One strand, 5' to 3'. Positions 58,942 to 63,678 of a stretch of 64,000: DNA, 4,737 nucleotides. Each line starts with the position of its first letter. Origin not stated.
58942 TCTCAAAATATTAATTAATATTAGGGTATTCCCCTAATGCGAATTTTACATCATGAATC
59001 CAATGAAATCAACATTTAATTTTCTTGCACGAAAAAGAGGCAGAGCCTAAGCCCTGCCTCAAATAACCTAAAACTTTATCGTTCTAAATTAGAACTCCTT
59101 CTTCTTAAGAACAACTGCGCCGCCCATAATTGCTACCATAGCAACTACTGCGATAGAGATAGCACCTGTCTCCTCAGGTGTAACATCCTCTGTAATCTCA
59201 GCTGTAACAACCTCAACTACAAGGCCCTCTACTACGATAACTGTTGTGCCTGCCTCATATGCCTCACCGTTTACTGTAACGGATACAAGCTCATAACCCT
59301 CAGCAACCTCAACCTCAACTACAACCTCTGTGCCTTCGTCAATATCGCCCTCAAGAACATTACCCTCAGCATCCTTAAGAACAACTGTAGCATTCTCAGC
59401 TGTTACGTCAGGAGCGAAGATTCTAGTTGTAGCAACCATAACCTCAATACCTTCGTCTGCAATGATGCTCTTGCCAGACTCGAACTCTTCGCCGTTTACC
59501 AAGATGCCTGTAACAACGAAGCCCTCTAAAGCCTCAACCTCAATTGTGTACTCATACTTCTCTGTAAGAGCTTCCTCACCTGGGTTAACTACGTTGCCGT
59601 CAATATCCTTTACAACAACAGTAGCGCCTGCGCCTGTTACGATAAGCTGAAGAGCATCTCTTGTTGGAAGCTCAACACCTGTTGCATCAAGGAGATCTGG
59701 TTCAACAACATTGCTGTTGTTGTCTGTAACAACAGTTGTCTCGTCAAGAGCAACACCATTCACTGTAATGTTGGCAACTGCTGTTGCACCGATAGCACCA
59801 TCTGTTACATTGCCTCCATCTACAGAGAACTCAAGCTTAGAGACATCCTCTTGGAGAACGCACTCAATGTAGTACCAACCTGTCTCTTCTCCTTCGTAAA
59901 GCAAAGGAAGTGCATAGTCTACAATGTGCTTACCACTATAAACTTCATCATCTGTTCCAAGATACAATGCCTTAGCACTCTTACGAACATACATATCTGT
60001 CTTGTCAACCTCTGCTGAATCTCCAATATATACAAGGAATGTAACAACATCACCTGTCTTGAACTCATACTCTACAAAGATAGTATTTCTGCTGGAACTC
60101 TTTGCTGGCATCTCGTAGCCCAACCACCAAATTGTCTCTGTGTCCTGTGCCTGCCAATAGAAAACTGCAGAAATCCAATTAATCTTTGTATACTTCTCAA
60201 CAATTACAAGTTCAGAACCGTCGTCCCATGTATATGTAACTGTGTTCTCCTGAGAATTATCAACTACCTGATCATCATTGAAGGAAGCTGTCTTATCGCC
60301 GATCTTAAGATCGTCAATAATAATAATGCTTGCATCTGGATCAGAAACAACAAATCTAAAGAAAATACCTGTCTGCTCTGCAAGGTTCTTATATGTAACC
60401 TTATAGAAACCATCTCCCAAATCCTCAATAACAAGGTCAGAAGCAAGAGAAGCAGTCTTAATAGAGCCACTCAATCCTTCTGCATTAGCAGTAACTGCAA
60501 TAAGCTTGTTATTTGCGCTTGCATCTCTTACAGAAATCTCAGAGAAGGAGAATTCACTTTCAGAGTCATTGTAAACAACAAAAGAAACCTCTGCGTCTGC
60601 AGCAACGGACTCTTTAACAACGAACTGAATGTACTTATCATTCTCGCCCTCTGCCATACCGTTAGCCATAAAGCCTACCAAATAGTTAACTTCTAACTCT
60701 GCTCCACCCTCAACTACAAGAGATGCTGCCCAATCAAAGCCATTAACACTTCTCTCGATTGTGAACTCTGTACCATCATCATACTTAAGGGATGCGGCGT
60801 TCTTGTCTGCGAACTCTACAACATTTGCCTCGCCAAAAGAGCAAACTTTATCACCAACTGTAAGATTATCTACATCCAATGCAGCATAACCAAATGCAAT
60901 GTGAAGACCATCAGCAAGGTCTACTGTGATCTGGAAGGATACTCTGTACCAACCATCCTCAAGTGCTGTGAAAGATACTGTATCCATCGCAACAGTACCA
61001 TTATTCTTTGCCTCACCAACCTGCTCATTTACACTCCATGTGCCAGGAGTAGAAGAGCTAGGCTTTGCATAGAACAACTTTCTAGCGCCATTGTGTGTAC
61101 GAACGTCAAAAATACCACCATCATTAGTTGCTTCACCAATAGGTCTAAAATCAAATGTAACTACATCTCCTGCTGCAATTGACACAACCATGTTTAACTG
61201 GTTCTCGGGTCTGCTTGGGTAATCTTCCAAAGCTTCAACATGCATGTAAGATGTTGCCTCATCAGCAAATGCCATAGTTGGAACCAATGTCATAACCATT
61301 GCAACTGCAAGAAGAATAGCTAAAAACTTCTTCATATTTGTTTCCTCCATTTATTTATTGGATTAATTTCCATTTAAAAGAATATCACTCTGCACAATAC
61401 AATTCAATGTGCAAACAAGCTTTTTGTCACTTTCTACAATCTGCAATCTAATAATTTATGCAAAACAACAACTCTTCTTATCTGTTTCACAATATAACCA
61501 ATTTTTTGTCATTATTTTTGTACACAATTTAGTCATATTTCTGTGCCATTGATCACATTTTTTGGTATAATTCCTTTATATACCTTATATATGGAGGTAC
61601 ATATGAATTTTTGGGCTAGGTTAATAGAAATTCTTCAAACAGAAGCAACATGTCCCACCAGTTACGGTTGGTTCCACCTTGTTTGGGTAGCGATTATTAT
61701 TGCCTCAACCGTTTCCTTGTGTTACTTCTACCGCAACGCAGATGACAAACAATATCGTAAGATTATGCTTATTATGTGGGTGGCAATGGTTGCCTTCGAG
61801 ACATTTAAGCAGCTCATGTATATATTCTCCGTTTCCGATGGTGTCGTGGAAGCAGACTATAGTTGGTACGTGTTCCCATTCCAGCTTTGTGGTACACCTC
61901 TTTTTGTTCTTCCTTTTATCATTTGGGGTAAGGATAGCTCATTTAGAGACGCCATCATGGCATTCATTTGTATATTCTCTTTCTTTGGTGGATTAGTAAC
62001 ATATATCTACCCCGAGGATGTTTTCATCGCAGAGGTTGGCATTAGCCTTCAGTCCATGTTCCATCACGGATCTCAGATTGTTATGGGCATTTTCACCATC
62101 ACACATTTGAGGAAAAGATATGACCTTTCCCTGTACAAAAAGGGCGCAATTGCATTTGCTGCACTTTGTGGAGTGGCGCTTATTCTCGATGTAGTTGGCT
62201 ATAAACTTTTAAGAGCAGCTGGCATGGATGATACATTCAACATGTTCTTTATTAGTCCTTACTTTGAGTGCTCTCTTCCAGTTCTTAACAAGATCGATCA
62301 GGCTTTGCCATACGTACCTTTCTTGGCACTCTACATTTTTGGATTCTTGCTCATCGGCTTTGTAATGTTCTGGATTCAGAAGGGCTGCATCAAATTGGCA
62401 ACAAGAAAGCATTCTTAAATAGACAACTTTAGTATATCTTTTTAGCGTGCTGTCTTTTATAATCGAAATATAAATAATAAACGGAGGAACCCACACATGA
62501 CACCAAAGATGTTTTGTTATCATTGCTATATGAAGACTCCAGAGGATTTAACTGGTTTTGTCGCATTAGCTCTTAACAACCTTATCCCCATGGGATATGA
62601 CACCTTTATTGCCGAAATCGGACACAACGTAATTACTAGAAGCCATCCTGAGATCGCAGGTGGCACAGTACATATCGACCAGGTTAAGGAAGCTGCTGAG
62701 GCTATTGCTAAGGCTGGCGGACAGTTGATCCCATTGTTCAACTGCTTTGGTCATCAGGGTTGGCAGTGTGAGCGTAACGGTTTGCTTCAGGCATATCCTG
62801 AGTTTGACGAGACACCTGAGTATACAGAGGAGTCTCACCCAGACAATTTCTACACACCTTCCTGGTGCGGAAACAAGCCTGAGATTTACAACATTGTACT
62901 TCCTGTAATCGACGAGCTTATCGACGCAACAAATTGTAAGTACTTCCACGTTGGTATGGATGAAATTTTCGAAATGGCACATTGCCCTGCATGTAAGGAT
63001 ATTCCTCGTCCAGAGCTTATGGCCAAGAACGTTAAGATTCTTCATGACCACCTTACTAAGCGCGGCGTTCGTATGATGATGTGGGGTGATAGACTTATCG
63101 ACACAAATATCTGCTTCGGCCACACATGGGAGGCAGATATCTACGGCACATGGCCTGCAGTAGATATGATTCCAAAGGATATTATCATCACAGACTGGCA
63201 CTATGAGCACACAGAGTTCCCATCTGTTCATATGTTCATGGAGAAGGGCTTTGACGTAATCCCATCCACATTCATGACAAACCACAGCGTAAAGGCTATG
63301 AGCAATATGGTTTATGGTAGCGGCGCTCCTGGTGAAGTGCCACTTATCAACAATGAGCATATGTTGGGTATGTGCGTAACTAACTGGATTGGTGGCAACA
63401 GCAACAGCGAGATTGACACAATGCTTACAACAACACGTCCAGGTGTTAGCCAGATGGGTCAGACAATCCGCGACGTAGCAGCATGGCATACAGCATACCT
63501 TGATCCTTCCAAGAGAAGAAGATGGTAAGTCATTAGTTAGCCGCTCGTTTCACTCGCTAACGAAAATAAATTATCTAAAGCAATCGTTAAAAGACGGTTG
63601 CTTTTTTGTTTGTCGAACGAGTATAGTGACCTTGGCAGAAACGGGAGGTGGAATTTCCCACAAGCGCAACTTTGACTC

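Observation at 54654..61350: Tandem family of six paralogous cell-surface proteins with two non-canonical C-terminal anchor modules and concerted evolution of their 3' ends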

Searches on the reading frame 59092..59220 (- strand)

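Call 5: search_protein_families(library=ncbifam, proteins=[window:59092-59220:-], max_evalue=10)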
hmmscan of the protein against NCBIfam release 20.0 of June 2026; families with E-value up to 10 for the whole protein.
seq(43 aa): 2 families
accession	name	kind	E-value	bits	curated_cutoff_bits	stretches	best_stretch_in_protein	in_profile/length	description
NF033846.1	Rumino_NPXTG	domain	0.015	15.6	23.5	1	18-41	4-29/30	NPXTG-anchored protein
TIGR01167.1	LPXTG_anchor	domain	0.1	13.3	15.9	1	18-41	8-32/34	LPXTG cell wall anchor domain-containing protein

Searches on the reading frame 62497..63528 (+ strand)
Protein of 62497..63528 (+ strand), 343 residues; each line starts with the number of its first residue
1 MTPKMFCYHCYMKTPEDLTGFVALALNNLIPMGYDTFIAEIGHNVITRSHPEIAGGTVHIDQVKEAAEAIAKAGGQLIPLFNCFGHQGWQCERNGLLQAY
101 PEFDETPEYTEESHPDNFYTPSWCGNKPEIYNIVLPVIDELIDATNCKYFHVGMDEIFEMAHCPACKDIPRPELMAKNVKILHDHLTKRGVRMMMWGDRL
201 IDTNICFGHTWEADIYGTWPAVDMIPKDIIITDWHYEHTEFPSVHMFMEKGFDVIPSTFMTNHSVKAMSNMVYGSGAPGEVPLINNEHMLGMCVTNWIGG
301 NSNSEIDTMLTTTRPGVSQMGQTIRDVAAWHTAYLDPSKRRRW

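Call 74: find_encoding_contigs(protein=window:62497-63528:+, flank=10000, max_places=2)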
Protein window:62497-63528:+ (343 aa): 20 contigs read that carry it; 2 places shown.
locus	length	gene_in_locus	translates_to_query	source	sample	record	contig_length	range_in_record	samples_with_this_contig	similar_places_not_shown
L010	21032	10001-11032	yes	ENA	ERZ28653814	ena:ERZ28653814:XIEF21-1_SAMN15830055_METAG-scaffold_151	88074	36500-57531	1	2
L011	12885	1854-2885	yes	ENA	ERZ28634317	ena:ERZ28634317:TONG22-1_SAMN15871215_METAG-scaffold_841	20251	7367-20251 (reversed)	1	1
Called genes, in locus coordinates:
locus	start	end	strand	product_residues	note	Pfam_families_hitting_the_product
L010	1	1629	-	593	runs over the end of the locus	PF00682:HMGL-like, PF02436:PYC_OADA, PF25919:BSH_CusB (faint), PF25917:BSH_RND (weak), PF00364:Biotin_lipoyl, PF25973:BSH_CzcB (faint), PF25984:BSH_YknX (faint)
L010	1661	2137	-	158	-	PF25919:BSH_CusB (faint), PF25917:BSH_RND (weak), PF25973:BSH_CzcB (faint), PF25997:BSH_YhbJ (faint), PF00364:Biotin_lipoyl, PF25984:BSH_YknX (faint)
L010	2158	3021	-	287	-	-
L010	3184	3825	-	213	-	-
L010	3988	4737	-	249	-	-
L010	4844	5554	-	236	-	-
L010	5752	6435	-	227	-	-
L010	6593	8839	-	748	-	-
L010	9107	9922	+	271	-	PF14808:TMEM164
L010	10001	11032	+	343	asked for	PF00728:Glyco_hydro_20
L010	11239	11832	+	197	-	PF13338:AbiEi_4 (weak)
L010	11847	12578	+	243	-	PF08843:AbiEii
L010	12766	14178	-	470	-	PF00860:Xan_ur_permease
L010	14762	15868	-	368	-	PF02729:OTCace_N, PF00185:OTCace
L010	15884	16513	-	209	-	PF00156:Pribosyltran, PF14681:UPRTase (weak)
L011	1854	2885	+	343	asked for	PF00728:Glyco_hydro_20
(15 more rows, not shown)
